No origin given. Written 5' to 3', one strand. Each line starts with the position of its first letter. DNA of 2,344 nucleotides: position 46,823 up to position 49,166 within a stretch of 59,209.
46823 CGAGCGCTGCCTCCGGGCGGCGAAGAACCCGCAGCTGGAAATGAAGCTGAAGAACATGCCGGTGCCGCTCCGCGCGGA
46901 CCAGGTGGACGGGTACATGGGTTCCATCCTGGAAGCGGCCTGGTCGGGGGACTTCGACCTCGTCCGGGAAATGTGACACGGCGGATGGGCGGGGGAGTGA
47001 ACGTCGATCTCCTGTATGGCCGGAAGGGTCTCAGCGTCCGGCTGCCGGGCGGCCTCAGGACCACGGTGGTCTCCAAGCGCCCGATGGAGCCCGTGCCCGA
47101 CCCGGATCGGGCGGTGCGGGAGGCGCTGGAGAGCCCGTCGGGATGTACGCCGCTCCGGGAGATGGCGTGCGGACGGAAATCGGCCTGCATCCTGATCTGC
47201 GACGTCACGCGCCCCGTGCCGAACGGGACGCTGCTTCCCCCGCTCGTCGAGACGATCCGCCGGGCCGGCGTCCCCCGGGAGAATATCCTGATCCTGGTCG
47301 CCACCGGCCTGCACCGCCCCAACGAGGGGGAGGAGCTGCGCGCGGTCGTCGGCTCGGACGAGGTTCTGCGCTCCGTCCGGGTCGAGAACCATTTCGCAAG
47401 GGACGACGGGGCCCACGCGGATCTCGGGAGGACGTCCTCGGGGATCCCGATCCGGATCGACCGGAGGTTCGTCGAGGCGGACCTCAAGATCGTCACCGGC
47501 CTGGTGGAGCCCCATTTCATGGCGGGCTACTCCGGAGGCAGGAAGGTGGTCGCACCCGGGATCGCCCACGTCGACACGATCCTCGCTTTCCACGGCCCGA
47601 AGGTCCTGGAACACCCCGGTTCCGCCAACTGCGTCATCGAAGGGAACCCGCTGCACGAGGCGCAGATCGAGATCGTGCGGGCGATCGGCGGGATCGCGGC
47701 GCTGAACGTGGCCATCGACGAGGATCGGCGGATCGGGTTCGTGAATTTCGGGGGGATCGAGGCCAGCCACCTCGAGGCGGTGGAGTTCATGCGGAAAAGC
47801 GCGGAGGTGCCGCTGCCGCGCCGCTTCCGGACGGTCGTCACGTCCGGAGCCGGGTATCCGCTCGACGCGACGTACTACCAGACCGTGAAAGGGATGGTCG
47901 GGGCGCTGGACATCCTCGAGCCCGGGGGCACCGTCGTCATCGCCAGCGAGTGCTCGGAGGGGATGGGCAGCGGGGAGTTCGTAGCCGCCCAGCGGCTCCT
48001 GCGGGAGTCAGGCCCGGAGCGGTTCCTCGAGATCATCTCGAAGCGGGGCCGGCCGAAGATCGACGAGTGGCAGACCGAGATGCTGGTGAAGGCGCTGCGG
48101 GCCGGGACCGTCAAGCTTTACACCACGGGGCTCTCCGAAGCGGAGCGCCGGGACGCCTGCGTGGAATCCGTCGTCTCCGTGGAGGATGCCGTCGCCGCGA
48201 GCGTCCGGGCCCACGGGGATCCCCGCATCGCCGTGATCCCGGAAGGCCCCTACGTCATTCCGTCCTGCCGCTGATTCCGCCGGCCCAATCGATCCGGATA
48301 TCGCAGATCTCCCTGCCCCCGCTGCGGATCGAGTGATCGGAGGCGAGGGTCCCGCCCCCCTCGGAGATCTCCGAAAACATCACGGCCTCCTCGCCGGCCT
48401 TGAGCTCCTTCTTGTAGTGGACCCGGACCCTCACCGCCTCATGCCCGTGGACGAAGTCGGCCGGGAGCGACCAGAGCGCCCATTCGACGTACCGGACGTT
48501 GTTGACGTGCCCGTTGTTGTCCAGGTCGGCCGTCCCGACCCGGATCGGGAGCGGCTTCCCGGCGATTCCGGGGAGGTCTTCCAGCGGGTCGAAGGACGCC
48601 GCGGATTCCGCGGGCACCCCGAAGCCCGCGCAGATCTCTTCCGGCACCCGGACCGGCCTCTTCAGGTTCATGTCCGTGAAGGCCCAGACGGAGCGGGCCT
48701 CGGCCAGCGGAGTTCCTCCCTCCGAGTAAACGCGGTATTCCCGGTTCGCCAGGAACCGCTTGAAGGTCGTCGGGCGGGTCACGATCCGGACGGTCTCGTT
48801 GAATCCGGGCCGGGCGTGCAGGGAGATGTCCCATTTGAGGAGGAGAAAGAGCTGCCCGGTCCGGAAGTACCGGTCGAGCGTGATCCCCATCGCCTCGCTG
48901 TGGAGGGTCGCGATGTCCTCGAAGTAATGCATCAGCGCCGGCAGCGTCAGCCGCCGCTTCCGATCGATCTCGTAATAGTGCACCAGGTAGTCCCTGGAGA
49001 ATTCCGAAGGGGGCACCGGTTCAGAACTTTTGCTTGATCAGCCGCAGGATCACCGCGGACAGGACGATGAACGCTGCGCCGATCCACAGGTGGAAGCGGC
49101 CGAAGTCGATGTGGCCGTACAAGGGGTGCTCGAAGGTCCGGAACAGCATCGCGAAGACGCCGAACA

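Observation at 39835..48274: LysR-controlled cluster that looks like oxalate to oxalyl-CoA to glyoxylate to C3, with non-canonical final steps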

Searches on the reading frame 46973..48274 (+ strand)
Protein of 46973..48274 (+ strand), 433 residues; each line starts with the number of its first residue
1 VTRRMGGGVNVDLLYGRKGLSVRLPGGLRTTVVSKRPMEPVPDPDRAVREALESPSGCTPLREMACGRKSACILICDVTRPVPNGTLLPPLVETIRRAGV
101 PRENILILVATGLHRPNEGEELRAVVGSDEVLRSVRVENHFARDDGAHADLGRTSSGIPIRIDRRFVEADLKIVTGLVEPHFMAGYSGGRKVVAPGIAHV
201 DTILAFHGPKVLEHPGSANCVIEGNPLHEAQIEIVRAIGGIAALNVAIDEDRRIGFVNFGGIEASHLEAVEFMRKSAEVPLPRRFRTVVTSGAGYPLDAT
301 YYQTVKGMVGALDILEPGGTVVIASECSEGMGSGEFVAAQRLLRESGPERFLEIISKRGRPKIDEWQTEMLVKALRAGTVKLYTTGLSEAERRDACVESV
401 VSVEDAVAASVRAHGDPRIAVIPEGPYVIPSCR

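Call 3: search_protein_families(library=pfam, proteins=[window:46973-48274:+])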
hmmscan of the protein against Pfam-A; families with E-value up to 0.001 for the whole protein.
window:46973-48274:+ (433 aa): 2 families
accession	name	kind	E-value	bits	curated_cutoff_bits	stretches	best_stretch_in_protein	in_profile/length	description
PF09861.14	Lar_N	-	1e-58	198.4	23.3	1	15-217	1-201/204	Lactate racemase N-terminal domain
PF21113.2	LarA_C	-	3.4e-19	69.7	25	1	288-429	9-151/152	Lactate racemase C-terminal domain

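Call 4: search_protein_families(library=ncbifam, proteins=[window:46973-48274:+])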
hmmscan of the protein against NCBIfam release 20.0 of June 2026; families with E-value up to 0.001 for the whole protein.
window:46973-48274:+ (433 aa): 5 families
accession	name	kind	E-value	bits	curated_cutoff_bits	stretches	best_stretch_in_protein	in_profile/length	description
NF033504.2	Ni_dep_LarA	equivalog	1.4e-105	353.4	460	1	11-429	2-420/422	nickel-dependent lactate racemase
NF052593.1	NPN_racem_MAR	equivalog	4.2e-87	292.4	500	1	12-431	2-414/415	nickel-dependent malate racemase, LarAH6 family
NF052595.1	NPN_LarAH5_MAR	equivalog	3.6e-79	266.7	462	1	12-430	2-413/415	nickel-dependent malate racemase, LarAH5 family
NF052525.1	NPN_LarAH10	equivalog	4.3e-69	233.2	540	1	11-430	3-425/426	NPN-dependent 2-hydroxyacid racemase, LarAH10 family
NF052592.1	LarAH_14_15_16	equivalog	5.2e-21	74.6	740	1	18-219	19-222/520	NPN-dependent hydroxyacid isomerase, LarAH14/15/16 family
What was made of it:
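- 46973..48274 (+): LarA homologue (nickel-pincer-nucleotide enzyme), short-chain 2-hydroxyacid racemase type; predicted glycerate racemase. The alternative start is ATG 46985. It is below all NCBIfam LarA-family cut-offs (call 4).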

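Call 9: search_solved_structures(query=window:46973-48274:+, max_evalue=0.00001, show_alignments=1)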
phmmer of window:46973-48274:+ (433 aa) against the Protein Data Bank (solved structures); distinct sequences matched with E-value up to 0.00001: 9.
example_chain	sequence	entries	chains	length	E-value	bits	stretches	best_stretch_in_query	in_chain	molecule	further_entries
9eid_A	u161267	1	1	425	1.9e-110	373.1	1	11-430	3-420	A broad-substrate spectrum lactate racemase A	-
9eia_A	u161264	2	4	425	2.4e-110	372.8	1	11-430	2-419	A broad-substrate spectrum lactate racemase A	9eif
2yjg_A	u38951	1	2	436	1.8e-62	215.1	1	10-429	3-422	LACTATE RACEMASE APOPROTEIN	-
5huq_A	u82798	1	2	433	1.2e-51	179.4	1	45-429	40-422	Lactate racemization operon protein LarA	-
6c1w_A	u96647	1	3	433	1.3e-51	179.3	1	45-429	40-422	Lactate racemase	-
8ezf_B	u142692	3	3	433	1.6e-51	179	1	45-429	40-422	Lactate racemase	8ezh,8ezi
6d6z_A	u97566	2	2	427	7.1e-50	173.6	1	10-430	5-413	Malate racemase Mar2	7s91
9q2u_A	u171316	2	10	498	5.7e-18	68.5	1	11-214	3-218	Lactate racemase A | LarA-like nickel-pincer nucleotide cofactor-utilizing enzyme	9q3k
9q3j_A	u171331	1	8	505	3.3e-15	59.4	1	12-214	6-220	DUF2088 domain-containing protein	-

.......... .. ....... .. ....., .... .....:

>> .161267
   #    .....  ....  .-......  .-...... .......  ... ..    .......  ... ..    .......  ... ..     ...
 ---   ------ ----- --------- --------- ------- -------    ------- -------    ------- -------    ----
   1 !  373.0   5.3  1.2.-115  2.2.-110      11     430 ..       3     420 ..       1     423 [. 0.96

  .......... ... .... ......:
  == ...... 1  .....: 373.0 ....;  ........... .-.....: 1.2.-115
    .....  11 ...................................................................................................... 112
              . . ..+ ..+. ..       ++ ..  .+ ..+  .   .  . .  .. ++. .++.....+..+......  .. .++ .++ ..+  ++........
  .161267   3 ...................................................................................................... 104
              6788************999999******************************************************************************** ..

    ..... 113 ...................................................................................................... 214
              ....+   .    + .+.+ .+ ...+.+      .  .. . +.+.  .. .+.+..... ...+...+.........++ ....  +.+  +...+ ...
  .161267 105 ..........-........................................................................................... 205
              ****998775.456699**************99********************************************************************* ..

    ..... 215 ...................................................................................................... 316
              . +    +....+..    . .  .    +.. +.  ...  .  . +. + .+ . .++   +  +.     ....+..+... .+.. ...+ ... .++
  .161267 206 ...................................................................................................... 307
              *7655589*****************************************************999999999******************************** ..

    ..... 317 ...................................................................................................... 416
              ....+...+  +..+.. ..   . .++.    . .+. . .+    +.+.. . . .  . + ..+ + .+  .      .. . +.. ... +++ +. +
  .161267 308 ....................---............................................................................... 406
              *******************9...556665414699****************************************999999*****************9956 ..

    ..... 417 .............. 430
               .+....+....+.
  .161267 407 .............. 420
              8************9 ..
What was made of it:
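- On LarA superfamily (NPN-dependent 2-hydroxyacid racemases/epimerases): All align with identical residues to LarAIp 9eid (call 9).
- The active site is almost identical to a plain racemase, LarAIp (call 9).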

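Call 79: find_homologous_proteins(query=window:46985-48274:+, max_evalue=1e-60)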
Query window:46985-48274:+ (429 aa): 7980 proteins with E <= 1e-60 among 8000 candidates; the best 120 are listed.
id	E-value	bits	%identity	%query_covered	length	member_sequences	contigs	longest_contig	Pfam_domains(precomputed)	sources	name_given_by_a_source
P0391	1.8e-263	892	96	99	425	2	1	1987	PF21113.3,PF09861.15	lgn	-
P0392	8.4e-229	778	83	99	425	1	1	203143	PF21113.3,PF09861.15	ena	-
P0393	1.2e-219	748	78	98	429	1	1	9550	PF21113.3,PF09861.15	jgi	jgi:nickel-dependent lactate racemase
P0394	1.4e-216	738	79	98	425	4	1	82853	PF21113.3,PF09861.15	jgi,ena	-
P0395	2.0e-216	737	77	98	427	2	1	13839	PF21113.3,PF09861.15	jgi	-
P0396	7.1e-216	735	79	98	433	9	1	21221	PF21113.3,PF09861.15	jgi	-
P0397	9.1e-215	732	78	98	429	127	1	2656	PF21113.3,PF09861.15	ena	-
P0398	2.9e-214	730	78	99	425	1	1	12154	PF21113.3,PF09861.15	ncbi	-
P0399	3.7e-214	730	78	98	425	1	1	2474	PF21113.3,PF09861.15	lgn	-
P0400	1.1e-211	722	76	99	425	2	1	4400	PF21113.3,PF09861.15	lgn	-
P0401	1.6e-211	721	77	98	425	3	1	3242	PF21113.3,PF09861.15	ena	-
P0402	1.9e-211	721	76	98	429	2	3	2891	PF21113.3,PF09861.15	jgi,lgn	-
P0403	2.1e-211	721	75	99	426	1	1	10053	PF21113.3,PF09861.15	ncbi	-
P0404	2.2e-211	721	74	100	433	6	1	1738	PF21113.3,PF09861.15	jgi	jgi:nickel-dependent lactate racemase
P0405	8.2e-211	719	74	99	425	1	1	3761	PF21113.3,PF09861.15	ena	-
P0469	1.2e-196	672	70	98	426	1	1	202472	PF21113.3,PF09861.15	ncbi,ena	-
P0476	1.8e-196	671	68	98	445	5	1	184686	PF21113.3,PF09861.15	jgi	-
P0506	2.1e-195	668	70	98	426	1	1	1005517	PF21113.3,PF09861.15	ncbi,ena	-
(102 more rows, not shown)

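Call 80: find_encoding_contigs(protein=P0506, flank=9000, max_places=1)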
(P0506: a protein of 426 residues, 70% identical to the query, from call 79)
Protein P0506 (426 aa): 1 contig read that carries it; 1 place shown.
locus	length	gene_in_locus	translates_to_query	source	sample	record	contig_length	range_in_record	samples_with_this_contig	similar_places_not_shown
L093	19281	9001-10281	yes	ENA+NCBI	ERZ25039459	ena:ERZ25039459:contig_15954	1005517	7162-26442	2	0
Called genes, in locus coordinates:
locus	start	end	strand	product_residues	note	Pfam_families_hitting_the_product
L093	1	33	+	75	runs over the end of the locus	-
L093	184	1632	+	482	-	PF16697:Yop-YscD_cpl, PF00498:FHA, PF01590:GAF, PF13185:GAF_2, PF13492:GAF_3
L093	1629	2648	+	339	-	PF08240:ADH_N, PF00107:ADH_zinc_N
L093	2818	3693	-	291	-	PF03446:NAD_binding_2, PF03807:F420_oxidored, PF14833:NAD_binding_11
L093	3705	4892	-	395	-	PF00266:Aminotran_5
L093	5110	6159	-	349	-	PF21948:LplA-B_cat, PF10437:Lip_prot_lig_C (faint)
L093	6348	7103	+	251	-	PF09339:HTH_IclR, PF01614:IclR_C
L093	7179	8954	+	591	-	PF02776:TPP_enzyme_N, PF00205:TPP_enzyme_M, PF02775:TPP_enzyme_C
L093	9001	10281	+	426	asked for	PF09861:Lar_N, PF21113:LarA_C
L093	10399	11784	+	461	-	PF01565:FAD_binding_4, PF02913:FAD-oxidase_C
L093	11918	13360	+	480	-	PF01565:FAD_binding_4, PF02913:FAD-oxidase_C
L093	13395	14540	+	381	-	PF12838:Fer4_7 (weak), PF13183:Fer4_8, PF13187:Fer4_9 (weak), PF13534:Fer4_17, PF02754:CCG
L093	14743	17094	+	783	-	PF00456:Transketolase_N, PF02779:Transket_pyr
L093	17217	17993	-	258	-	-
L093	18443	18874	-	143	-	-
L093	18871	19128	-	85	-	-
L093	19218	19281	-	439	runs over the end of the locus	PF06808:DctM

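Call 81: find_encoding_contigs(protein=P0476, flank=9000, max_places=1)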
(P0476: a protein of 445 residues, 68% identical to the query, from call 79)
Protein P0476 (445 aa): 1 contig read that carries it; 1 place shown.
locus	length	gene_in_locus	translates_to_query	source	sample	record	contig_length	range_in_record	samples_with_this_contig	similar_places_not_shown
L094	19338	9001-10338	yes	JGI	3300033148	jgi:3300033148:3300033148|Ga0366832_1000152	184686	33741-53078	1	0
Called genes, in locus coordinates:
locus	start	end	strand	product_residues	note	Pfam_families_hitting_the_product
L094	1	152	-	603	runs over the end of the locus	PF00723:Glyco_hydro_15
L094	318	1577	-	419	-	PF13439:Glyco_transf_4, PF00534:Glycos_transf_1, PF13692:Glyco_trans_1_4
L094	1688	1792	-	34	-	-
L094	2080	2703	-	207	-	-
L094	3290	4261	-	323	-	PF09571:RE_XcyI, PF09194:Endonuc-BsobI (faint)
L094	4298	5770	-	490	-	PF01555:N6_N4_Mtase (faint)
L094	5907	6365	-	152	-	-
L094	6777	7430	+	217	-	PF00392:GntR, PF07729:FCD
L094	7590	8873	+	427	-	PF00465:Fe-ADH, PF25137:ADH_Fe_C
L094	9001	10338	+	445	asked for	PF09861:Lar_N, PF21113:LarA_C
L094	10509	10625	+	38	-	-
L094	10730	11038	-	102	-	PF08803:ydhR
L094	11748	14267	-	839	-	-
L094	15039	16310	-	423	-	PF13183:Fer4_8, PF13237:Fer4_10, PF12838:Fer4_7, PF13484:Fer4_16, PF13534:Fer4_17 (weak), PF02754:CCG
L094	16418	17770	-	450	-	PF01837:HcyBio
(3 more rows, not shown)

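Call 82: find_encoding_contigs(protein=P0469, flank=9000, max_places=1)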
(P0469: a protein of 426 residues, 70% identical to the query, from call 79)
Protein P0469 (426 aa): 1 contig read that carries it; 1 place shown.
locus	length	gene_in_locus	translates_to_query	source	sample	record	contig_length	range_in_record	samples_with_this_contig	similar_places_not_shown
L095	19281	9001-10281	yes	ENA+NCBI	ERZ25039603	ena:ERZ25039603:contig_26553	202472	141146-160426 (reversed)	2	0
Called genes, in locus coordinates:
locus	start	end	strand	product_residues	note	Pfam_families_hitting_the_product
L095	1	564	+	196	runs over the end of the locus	PF03480:DctP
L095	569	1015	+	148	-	PF03480:DctP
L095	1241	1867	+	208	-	PF04290:DctQ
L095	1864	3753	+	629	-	PF06808:DctM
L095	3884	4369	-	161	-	PF00072:Response_reg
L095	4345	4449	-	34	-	-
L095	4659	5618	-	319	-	PF00389:2-Hacid_dh, PF02826:2-Hacid_dh_C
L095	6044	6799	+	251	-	PF09339:HTH_IclR, PF01614:IclR_C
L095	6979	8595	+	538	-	PF02776:TPP_enzyme_N, PF00205:TPP_enzyme_M, PF02775:TPP_enzyme_C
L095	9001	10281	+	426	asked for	PF09861:Lar_N, PF21113:LarA_C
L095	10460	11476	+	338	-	PF01565:FAD_binding_4, PF02913:FAD-oxidase_C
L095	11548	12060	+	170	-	PF02913:FAD-oxidase_C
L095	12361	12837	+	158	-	PF01565:FAD_binding_4 (faint)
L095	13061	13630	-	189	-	-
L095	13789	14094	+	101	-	-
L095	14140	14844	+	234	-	PF02754:CCG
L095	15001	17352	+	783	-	PF00456:Transketolase_N, PF02779:Transket_pyr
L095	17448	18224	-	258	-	-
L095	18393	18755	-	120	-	-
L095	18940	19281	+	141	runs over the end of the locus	PF12646:DUF3783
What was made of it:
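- L095 has a D-2-hydroxyacid dehydrogenase nearby that could reduce hydroxypyruvate (call 82). Where the Fe-ADH is missing, a GlxR-like or 2-hydroxyacid dehydrogenase is present (calls 80, 82).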

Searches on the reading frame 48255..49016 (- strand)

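Call 3: search_protein_families(library=pfam, proteins=[window:48255-49016:-])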
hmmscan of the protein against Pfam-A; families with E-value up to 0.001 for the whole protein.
window:48255-49016:- (253 aa): 4 families
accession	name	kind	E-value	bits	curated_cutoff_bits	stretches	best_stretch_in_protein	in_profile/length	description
PF01643.23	Acyl-ACP_TE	-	3e-27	95.4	23.7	1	5-131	3-130/131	Acyl-ACP thioesterase N-terminal domain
PF20791.3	Acyl-ACP_TE_C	-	1.7e-19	70.3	21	1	157-245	11-100/101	Acyl-ACP thioesterase C-terminal domain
PF13279.12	4HBT_2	-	1.6e-08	35.5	25.5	0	160-180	1-21/122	Thioesterase-like superfamily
PF03061.28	4HBT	-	0.00027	21.6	20.6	0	27-102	8-76/79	Thioesterase superfamily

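Call 4: search_protein_families(library=ncbifam, proteins=[window:48255-49016:-])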
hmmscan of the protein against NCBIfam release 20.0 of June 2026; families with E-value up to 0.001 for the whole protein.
window:48255-49016:- (253 aa): 1 family
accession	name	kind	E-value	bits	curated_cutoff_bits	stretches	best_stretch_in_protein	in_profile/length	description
TIGR00051.1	TIGR00051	subfamily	0.00022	21.5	68.7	0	157-179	1-23/117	YbgC/FadM family acyl-CoA thioesterase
